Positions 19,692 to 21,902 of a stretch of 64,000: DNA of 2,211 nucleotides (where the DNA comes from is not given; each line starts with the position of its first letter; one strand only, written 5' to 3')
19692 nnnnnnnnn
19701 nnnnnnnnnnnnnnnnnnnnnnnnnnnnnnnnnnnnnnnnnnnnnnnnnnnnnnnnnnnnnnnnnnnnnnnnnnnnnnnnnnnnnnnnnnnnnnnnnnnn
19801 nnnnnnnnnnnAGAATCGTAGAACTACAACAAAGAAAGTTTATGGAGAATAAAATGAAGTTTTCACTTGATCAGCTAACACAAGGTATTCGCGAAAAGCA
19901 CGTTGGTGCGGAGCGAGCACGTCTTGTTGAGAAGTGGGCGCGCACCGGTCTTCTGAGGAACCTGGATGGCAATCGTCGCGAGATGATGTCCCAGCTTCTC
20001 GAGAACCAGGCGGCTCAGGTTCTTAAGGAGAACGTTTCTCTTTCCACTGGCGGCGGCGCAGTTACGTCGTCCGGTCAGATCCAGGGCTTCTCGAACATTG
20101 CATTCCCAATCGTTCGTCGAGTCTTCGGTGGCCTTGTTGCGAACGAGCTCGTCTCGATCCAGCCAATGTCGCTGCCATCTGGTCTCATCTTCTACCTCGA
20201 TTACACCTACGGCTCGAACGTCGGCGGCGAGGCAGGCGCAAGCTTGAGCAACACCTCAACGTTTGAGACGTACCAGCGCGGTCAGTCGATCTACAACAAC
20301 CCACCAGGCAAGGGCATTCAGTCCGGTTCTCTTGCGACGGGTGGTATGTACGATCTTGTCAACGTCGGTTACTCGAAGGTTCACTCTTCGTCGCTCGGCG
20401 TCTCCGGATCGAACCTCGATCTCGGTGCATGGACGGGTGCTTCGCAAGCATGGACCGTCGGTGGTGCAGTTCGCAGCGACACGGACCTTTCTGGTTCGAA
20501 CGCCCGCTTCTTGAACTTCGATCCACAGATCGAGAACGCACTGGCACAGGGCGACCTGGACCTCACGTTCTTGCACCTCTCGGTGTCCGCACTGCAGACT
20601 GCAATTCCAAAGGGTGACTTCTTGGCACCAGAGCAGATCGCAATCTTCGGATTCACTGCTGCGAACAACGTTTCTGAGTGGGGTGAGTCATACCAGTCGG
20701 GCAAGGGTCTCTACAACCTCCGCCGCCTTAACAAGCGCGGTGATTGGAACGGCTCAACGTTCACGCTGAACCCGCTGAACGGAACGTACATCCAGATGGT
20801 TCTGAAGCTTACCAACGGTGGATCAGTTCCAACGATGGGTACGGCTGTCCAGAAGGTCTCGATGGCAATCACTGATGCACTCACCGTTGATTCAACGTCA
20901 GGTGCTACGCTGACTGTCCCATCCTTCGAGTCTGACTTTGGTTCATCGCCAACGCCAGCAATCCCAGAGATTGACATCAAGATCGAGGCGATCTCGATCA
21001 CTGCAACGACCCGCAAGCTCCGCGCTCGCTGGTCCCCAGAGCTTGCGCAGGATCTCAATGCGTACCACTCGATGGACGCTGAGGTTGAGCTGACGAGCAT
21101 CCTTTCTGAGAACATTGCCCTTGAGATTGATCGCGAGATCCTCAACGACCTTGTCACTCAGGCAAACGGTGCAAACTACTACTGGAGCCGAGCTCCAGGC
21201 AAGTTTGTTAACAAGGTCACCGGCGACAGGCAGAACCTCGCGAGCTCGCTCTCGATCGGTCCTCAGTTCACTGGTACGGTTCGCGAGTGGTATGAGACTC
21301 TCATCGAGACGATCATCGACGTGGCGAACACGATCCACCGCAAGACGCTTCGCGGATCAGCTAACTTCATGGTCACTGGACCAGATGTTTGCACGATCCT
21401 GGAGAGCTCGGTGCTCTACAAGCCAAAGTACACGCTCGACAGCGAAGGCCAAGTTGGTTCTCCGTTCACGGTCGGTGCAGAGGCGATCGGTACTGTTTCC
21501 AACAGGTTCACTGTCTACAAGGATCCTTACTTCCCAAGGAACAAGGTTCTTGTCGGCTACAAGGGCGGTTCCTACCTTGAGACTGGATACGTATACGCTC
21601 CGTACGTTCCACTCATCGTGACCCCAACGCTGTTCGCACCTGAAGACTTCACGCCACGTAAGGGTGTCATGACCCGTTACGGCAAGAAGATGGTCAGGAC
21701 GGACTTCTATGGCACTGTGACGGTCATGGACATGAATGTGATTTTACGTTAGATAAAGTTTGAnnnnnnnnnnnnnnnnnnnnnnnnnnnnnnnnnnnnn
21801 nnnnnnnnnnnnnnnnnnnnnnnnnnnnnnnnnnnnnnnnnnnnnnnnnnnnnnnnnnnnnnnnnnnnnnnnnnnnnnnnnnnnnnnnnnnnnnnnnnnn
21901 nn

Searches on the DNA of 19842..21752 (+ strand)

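Call 78: search_rna_families(sources=[L130, L145, L136, L140, L131, L162, L327, L328, L331, L334, L325, L326], threshold=gathering)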
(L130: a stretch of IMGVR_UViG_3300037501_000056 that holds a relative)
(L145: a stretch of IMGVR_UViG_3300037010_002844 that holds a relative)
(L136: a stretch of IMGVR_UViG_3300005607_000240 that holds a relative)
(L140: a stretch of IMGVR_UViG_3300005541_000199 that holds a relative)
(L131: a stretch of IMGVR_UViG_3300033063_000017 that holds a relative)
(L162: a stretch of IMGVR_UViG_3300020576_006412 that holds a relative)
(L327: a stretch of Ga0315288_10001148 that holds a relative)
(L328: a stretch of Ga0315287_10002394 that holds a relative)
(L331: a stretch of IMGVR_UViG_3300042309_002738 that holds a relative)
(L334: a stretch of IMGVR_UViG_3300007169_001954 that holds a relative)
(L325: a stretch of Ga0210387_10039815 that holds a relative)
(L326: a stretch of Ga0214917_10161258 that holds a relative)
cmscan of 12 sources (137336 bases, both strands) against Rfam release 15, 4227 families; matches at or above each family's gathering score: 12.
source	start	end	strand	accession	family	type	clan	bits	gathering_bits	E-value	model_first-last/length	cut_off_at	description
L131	13790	14155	+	RF00023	tmRNA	Gene;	CL00001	117.4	47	6.8e-45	1-374/374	no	transfer-messenger RNA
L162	13987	14355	+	RF00023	tmRNA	Gene;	CL00001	96.9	47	3.3e-36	1-374/374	no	transfer-messenger RNA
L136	6420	6794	+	RF00023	tmRNA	Gene;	CL00001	95.3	47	1.6e-35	1-374/374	no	transfer-messenger RNA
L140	3887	4255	+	RF00023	tmRNA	Gene;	CL00001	94.6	47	3e-35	1-374/374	no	transfer-messenger RNA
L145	13909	14280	+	RF00023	tmRNA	Gene;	CL00001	93.1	47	1.3e-34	1-374/374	no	transfer-messenger RNA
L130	10112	10482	+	RF00023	tmRNA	Gene;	CL00001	86.4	47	8.8e-32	1-374/374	no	transfer-messenger RNA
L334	4978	5352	+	RF00023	tmRNA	Gene;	CL00001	86.3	47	9.1e-32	1-374/374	no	transfer-messenger RNA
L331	576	951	-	RF00023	tmRNA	Gene;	CL00001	79.6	47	6.4e-29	1-374/374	no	transfer-messenger RNA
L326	315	687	+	RF00023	tmRNA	Gene;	CL00001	69.6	47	1.1e-24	1-374/374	no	transfer-messenger RNA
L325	1208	1576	+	RF00023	tmRNA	Gene;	CL00001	69.5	47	1.2e-24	1-374/374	no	transfer-messenger RNA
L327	6775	7148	+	RF00023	tmRNA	Gene;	CL00001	60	47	1.2e-20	1-374/374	no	transfer-messenger RNA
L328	7801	8167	+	RF00023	tmRNA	Gene;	CL00001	57.2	47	1.8e-19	1-374/374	no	transfer-messenger RNA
